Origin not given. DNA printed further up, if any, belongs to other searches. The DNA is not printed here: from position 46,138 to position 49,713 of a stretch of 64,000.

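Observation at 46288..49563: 1091-aa T9SS cargo protein made of four ~232-aa double-DUF4397-like units encoded by near-identical 696-bp tandem DNA repeats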

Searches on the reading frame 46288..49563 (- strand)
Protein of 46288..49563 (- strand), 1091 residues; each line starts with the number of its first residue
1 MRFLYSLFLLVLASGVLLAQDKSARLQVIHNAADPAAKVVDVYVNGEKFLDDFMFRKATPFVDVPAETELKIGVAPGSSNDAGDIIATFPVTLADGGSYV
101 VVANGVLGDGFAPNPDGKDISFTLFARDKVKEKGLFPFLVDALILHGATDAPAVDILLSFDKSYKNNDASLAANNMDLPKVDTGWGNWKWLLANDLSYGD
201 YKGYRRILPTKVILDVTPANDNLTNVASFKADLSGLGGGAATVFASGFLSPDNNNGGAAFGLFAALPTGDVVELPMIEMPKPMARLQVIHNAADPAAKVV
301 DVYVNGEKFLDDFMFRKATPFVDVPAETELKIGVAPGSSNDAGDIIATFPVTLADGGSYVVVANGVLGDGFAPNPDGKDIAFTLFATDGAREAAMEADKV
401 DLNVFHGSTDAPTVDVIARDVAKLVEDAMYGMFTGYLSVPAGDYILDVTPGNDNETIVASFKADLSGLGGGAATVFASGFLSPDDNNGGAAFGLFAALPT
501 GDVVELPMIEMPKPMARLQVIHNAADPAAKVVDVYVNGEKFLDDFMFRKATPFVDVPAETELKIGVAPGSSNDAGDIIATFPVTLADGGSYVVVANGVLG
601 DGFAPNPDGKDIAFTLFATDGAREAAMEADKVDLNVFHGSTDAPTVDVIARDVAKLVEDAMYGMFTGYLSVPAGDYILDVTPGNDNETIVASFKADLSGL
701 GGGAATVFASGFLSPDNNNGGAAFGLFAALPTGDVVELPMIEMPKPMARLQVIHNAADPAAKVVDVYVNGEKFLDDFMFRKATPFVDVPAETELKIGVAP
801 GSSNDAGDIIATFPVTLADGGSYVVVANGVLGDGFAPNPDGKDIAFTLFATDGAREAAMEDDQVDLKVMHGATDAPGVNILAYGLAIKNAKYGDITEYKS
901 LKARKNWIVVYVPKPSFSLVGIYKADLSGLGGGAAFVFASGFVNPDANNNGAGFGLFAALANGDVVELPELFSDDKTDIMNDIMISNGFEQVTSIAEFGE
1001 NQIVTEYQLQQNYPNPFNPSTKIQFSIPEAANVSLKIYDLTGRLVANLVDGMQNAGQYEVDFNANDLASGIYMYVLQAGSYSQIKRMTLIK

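Call 4: search_protein_families(library=pfam, proteins=[window:46288-49563:-], max_evalue=0.01)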
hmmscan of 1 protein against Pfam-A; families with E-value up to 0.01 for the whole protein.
window:46288-49563:- (1091 aa): 4 families
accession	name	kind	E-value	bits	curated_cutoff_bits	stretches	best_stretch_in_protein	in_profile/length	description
PF14344.12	DUF4397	-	1e-63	213.7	30.6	6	402-481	3-81/119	Domain of unknown function (DUF4397)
PF18962.6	Por_Secre_tail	-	1e-10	42.2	27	1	1013-1087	2-73/75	Secretion system C-terminal sorting domain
PF13860.13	FlgD_ig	-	0.00043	20.6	27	1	1022-1078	13-75/79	FlgD Ig-like domain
PF13585.12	CHU_C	-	0.0016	18.9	27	1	1022-1079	19-74/86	CHU_C Type IX secretion signal domain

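Call 10: find_homologous_proteins(query=window:46288-49563:-, max_evalue=0.00001)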
Query window:46288-49563:- (1091 aa): 2395 proteins with E <= 0.00001 among 8000 candidates; the best 120 are listed.
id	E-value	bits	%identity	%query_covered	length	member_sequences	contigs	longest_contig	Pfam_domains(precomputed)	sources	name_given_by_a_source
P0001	0.0e+0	4019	54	98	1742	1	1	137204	PF18087.7,PF18962.8,PF19735.6,PF23926.3,PF14344.13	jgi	jgi:uncharacterized membrane protein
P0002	0.0e+0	2704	55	98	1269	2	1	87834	PF18962.8,PF10448.15,PF17481.8,PF26488.1,PF14344.13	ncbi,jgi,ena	-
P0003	0.0e+0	2458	52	99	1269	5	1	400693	PF18962.8,PF13860.13,PF14344.13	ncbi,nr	ncbi:MAG: hypothetical protein DKINENOH_01451 [bacterium]|nr:hypothetical protein [bacterium]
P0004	0.0e+0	2400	43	88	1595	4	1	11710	PF18962.8,PF14344.13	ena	-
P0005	0.0e+0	2386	45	88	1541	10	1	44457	PF18962.8,PF14344.13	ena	-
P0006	0.0e+0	2385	45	88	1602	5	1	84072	PF18962.8,PF14344.13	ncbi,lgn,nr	ncbi:MAG: DUF4397 domain-containing protein [Chitinophagales bacterium]|nr:DUF4397 domain-containing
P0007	0.0e+0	2347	45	89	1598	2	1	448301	PF18962.8,PF14344.13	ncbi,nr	ncbi:MAG: DUF4397 domain-containing protein [Lewinellaceae bacterium]|nr:DUF4397 domain-containing p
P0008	0.0e+0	2344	39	98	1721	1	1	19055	PF01968.25,PF02636.24,PF18962.8,PF18667.8,PF14344.13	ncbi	ncbi:MAG: DUF4397 domain-containing protein [bacterium]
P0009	0.0e+0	2250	51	97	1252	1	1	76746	PF18962.8,PF10448.15,PF14344.13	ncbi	-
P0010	0.0e+0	2245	45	89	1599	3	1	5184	PF14344.13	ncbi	-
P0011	0.0e+0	2225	44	87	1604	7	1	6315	PF18962.8,PF14344.13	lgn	-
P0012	0.0e+0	2213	46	87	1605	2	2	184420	PF18962.8,PF14344.13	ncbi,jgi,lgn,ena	jgi:hypothetical protein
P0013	0.0e+0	2184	50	88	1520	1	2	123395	PF18962.8,PF14344.13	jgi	-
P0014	0.0e+0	2135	36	98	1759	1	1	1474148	PF18962.8,PF21688.4,PF14344.13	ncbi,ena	-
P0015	0.0e+0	2098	44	89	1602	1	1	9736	PF18962.8,PF14344.13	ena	-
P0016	0.0e+0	2092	42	88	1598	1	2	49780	PF18962.8,PF14344.13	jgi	jgi:hypothetical protein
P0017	0.0e+0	2091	43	87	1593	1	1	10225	PF18962.8,PF14344.13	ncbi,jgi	jgi:hypothetical protein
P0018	0.0e+0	2083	49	87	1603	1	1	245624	PF18962.8,PF26488.1,PF14344.13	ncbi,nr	ncbi:MAG: DUF4397 domain-containing protein [Lewinellaceae bacterium]|nr:DUF4397 domain-containing p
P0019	0.0e+0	2078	51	98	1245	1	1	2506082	PF18962.8,PF10448.15,PF14344.13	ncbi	-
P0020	0.0e+0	2049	44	88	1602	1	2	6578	PF18962.8,PF14344.13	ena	-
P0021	0.0e+0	2030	55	98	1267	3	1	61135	PF18962.8,PF14344.13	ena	-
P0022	0.0e+0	1999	44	88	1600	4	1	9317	PF18962.8,PF14344.13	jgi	-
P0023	0.0e+0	1997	39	98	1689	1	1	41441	PF01968.25,PF02636.24,PF18962.8,PF24558.2,PF14344.13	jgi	jgi:hypothetical protein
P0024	0.0e+0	1970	44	87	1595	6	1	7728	PF18962.8,PF14344.13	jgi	-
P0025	0.0e+0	1963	45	99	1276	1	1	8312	PF18962.8,PF14344.13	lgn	-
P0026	0.0e+0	1957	44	89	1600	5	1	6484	PF18962.8,PF14344.13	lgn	-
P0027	0.0e+0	1876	48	89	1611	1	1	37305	PF18962.8,PF14344.13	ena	-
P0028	0.0e+0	1864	48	88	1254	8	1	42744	PF18962.8,PF14344.13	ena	-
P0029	0.0e+0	1864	44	89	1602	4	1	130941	PF18962.8,PF14344.13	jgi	jgi:5,10-methylene-tetrahydrofolate dehydrogenase/methenyl tetrahydrofolate cyclohydrolase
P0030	0.0e+0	1831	44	87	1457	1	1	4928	PF14344.13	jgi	-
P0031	0.0e+0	1819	46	87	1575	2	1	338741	PF18962.8,PF14344.13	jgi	jgi:hypothetical protein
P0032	0.0e+0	1764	44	90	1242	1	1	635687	PF01968.25,PF18962.8,PF14344.13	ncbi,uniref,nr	ncbi:DUF4397 domain-containing protein [Aureisphaera galaxeae]|uniref:T9SS type A sorting domain-con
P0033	0.0e+0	1730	45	98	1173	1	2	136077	PF18962.8,PF26488.1,PF14344.13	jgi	-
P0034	0.0e+0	1722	43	87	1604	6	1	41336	PF18962.8,PF14344.13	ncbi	-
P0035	0.0e+0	1720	40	100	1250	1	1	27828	PF18962.8,PF24548.2,PF26488.1,PF14344.13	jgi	jgi:hypothetical protein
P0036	0.0e+0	1715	49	89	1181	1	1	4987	PF18962.8,PF14344.13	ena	-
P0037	0.0e+0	1711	42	88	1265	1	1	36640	PF18962.8,PF14344.13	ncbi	-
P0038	0.0e+0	1710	42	98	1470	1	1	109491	PF01968.25,PF02636.24,PF18962.8,PF14344.13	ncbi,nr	ncbi:MAG: DUF4397 domain-containing protein [Flavobacteriaceae bacterium]|nr:DUF4397 domain-containi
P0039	0.0e+0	1705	42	98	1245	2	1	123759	PF18962.8,PF14344.13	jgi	jgi:hypothetical protein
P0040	0.0e+0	1701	42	90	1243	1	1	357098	PF01968.25,PF18962.8,PF22090.2,PF14344.13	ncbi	ncbi:MAG: hypothetical protein Aureis2KO_17000 [Aureisphaera sp.]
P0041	0.0e+0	1692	75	74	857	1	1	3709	PF18962.8,PF14344.13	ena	-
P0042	0.0e+0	1682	41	89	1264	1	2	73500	PF18962.8,PF13589.13,PF14344.13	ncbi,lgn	-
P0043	0.0e+0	1672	42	98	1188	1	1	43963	PF18962.8,PF13860.13,PF14344.13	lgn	-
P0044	0.0e+0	1669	43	88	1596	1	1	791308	PF05489.19,PF03649.19,PF18962.8,PF14344.13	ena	-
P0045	0.0e+0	1656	44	88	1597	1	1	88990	PF18962.8,PF14344.13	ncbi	-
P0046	0.0e+0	1655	46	89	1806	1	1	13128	PF18962.8,PF14344.13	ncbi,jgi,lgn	jgi:hypothetical protein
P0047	0.0e+0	1651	39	100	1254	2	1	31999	PF18962.8,PF01791.16,PF14344.13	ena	-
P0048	0.0e+0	1645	38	98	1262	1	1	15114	PF01968.25,PF18962.8,PF14344.13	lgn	-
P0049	0.0e+0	1636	46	89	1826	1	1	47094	PF18962.8,PF14344.13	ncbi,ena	-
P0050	0.0e+0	1632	39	98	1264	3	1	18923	PF01968.25,PF18962.8,PF24548.2,PF14344.13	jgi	-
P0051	0.0e+0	1624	40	98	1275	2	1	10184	PF18962.8,PF14344.13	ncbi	-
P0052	0.0e+0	1620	48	87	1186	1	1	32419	PF03649.19,PF18962.8,PF10448.15,PF14344.13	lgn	-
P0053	0.0e+0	1613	39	89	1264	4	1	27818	PF01968.25,PF18962.8,PF13589.13,PF14344.13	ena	-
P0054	0.0e+0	1600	43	88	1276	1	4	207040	PF18962.8,PF14344.13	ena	-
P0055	0.0e+0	1599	42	99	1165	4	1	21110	PF18962.8,PF14344.13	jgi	jgi:hypothetical protein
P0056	0.0e+0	1590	45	89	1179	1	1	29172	PF18962.8,PF14344.13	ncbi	-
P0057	0.0e+0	1590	45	89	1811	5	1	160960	PF10618.15,PF18962.8,PF14344.13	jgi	-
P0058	0.0e+0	1588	38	98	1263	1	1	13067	PF18962.8,PF24548.2,PF14344.13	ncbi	-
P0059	0.0e+0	1586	45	87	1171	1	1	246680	PF18962.8,PF13860.13,PF27345.1,PF14344.13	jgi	jgi:hypothetical protein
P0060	0.0e+0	1586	44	87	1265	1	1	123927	PF18962.8,PF14344.13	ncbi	-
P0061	0.0e+0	1577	45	98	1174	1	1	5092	PF18962.8,PF24353.2,PF13860.13,PF26488.1,PF14344.13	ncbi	-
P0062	0.0e+0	1567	38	98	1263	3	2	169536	PF07691.18,PF18962.8,PF14344.13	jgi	jgi:hypothetical protein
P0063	0.0e+0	1561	38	99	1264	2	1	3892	PF18962.8,PF14344.13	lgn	-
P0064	0.0e+0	1561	41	98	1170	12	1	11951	PF18962.8,PF23926.3,PF14344.13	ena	-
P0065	0.0e+0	1552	46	89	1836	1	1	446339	PF18962.8,PF14344.13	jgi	-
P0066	0.0e+0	1540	43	98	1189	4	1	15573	PF18962.8,PF13860.13,PF14344.13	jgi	-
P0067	0.0e+0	1533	56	75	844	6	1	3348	PF18962.8,PF14344.13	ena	-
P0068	0.0e+0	1530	46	89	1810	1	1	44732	PF18962.8,PF14344.13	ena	-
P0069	0.0e+0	1529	40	98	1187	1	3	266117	PF18962.8,PF13860.13,PF14344.13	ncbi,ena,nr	ncbi:MAG TPA: DUF4397 domain-containing protein [Saprospiraceae bacterium]|nr:DUF4397 domain-contain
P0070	0.0e+0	1527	42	99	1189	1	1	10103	PF18962.8,PF14344.13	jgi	jgi:hypothetical protein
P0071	0.0e+0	1515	44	88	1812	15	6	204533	PF18962.8,PF14344.13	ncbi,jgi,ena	jgi:hypothetical protein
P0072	0.0e+0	1510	41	89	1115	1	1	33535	PF07691.18,PF14344.13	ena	-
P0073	0.0e+0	1499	40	97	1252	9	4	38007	PF18962.8,PF14344.13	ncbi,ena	-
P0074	0.0e+0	1486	39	98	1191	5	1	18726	PF13860.13,PF14344.13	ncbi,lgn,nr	ncbi:MAG: DUF4397 domain-containing protein [Phaeodactylibacter sp.]|nr:DUF4397 domain-containing pr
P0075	0.0e+0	1485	55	74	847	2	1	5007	PF18962.8,PF14344.13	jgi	jgi:hypothetical protein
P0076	0.0e+0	1483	42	99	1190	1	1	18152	PF18962.8,PF10448.15,PF14344.13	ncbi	-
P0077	0.0e+0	1464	43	89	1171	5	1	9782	PF07679.23,PF18962.8,PF13860.13,PF14344.13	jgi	jgi:hypothetical protein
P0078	0.0e+0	1458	39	98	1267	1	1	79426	PF18962.8,PF14344.13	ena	-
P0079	0.0e+0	1452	56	74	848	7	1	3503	PF18962.8,PF14344.13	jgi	-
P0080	0.0e+0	1441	44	87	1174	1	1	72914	PF18962.8,PF13860.13,PF14344.13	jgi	-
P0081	0.0e+0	1438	56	75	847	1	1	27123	PF18962.8,PF14344.13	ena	-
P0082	0.0e+0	1436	55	75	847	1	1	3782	PF18962.8,PF14344.13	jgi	-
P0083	0.0e+0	1435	56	74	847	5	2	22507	PF18962.8,PF14344.13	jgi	jgi:hypothetical protein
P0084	0.0e+0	1434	39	99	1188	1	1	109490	PF18962.8,PF14344.13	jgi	jgi:Domain of unknown function (DUF4397)/Secretion system C-terminal sorting domain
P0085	0.0e+0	1428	71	79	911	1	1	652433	PF14344.13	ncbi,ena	-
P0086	0.0e+0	1426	39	99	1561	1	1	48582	PF00932.26,PF18962.8,PF13860.13,PF14344.13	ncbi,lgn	-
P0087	0.0e+0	1414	40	98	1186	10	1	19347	PF18962.8,PF19850.5,PF13860.13,PF14344.13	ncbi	-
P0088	0.0e+0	1395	76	53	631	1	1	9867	PF18962.8,PF14344.13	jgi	jgi:hypothetical protein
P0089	0.0e+0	1392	47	98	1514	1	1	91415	PF18962.8,PF14344.13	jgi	-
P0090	0.0e+0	1391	42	87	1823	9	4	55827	PF18962.8,PF14344.13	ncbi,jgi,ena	jgi:hypothetical protein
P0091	0.0e+0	1389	46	87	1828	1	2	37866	PF18962.8,PF14344.13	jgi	jgi:hypothetical protein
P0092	0.0e+0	1385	43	87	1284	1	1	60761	PF00127.27,PF18962.8,PF05587.20,PF23926.3,PF19198.6,PF14344.13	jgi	jgi:plastocyanin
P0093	0.0e+0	1385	57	74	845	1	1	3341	PF18962.8,PF14344.13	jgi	-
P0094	0.0e+0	1383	44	87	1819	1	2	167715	PF18962.8,PF14344.13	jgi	jgi:hypothetical protein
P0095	0.0e+0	1379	57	75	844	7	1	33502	PF18962.8,PF14344.13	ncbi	-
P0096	0.0e+0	1379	56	75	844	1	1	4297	PF18962.8,PF14344.13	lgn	-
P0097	0.0e+0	1376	42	89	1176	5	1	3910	PF18962.8,PF14344.13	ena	-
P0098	0.0e+0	1373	44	87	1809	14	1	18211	PF03649.19,PF18962.8,PF14344.13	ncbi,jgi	-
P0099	0.0e+0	1370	44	87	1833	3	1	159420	PF18962.8,PF14344.13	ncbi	-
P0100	0.0e+0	1367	43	88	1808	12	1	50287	PF18962.8,PF14344.13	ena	-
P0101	0.0e+0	1361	56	99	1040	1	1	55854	PF18962.8,PF26488.1,PF14344.13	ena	-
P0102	0.0e+0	1360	44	88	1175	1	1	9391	PF18962.8,PF14344.13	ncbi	ncbi:MAG: DUF4397 domain-containing protein [Bacteroidota bacterium]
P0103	0.0e+0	1355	56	74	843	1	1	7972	PF18962.8,PF14344.13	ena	-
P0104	0.0e+0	1355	39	98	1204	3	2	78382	PF18962.8,PF14344.13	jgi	-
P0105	0.0e+0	1353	50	89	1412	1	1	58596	PF05489.19,PF18962.8,PF10448.15,PF14792.13,PF22721.2,PF14344.13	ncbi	-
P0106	0.0e+0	1353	41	87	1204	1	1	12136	PF14344.13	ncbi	-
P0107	0.0e+0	1349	56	74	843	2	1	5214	PF18962.8,PF14344.13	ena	-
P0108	0.0e+0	1347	42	87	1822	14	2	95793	PF18962.8,PF14344.13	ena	-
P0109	0.0e+0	1345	40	98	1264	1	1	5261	PF01968.25,PF18962.8,PF14344.13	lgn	-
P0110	0.0e+0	1344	41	87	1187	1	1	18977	PF18962.8,PF14344.13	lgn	-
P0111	0.0e+0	1344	55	77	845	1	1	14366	PF18962.8,PF13860.13,PF14344.13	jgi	jgi:hypothetical protein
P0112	0.0e+0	1342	55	75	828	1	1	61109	PF13585.13,PF18962.8,PF13860.13,PF14344.13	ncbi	-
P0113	0.0e+0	1333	37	98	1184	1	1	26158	PF18962.8,PF13860.13,PF14344.13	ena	-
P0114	0.0e+0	1332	41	89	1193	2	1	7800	PF18962.8,PF14344.13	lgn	-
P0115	0.0e+0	1330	39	89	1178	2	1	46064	PF18962.8,PF14344.13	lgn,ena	-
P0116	0.0e+0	1329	38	100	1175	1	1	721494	PF18962.8,PF14344.13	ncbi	-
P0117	0.0e+0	1327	43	89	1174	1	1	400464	PF18962.8,PF13860.13,PF14344.13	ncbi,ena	-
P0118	0.0e+0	1327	54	74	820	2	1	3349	PF18962.8,PF14344.13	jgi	-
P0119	0.0e+0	1323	38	99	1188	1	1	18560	PF18962.8,PF14344.13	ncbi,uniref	ncbi:MAG: DUF4397 domain-containing protein [Phaeodactylibacter sp.]|uniref:DUF4397 domain-containin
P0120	0.0e+0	1322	39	98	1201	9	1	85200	PF18962.8,PF14344.13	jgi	jgi:hypothetical protein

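Call 23: find_encoding_contigs(protein=P0088, flank=6000, max_places=3)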
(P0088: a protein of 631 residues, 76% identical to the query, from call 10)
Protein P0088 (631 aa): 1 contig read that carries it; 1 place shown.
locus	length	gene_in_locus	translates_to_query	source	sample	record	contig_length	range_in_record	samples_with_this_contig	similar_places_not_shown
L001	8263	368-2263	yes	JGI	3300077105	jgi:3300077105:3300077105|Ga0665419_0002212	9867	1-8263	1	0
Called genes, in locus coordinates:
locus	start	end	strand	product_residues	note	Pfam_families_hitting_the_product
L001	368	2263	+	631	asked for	PF14344:DUF4397, PF18962:Por_Secre_tail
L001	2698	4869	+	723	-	PF00324:AA_permease, PF13520:AA_permease_2, PF21555:CCC_C_1st_pro, PF21554:CCC_C_2nd_pro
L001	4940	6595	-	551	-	PF09992:NAGPA, PF25275:Golvesin_C, PF18962:Por_Secre_tail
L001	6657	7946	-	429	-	-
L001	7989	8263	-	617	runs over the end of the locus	PF02638:GHL10, PF13200:DUF4015 (weak), PF14871:GHL6, PF25275:Golvesin_C, PF18962:Por_Secre_tail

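Call 24: find_encoding_contigs(protein=window:46288-49563:-, flank=3000, max_places=3)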
Protein window:46288-49563:- (1091 aa): no gene with exactly this product is on record in the collection.

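Call 25: find_encoding_contigs(protein=P0041, flank=3000, max_places=3)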
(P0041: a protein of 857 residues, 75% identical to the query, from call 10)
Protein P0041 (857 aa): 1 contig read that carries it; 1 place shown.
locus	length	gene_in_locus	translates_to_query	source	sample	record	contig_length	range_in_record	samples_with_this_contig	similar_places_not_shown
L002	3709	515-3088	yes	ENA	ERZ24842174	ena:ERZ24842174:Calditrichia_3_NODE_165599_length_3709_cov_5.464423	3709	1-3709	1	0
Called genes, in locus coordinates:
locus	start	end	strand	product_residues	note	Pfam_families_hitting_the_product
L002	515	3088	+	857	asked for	PF14344:DUF4397, PF18962:Por_Secre_tail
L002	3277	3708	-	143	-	?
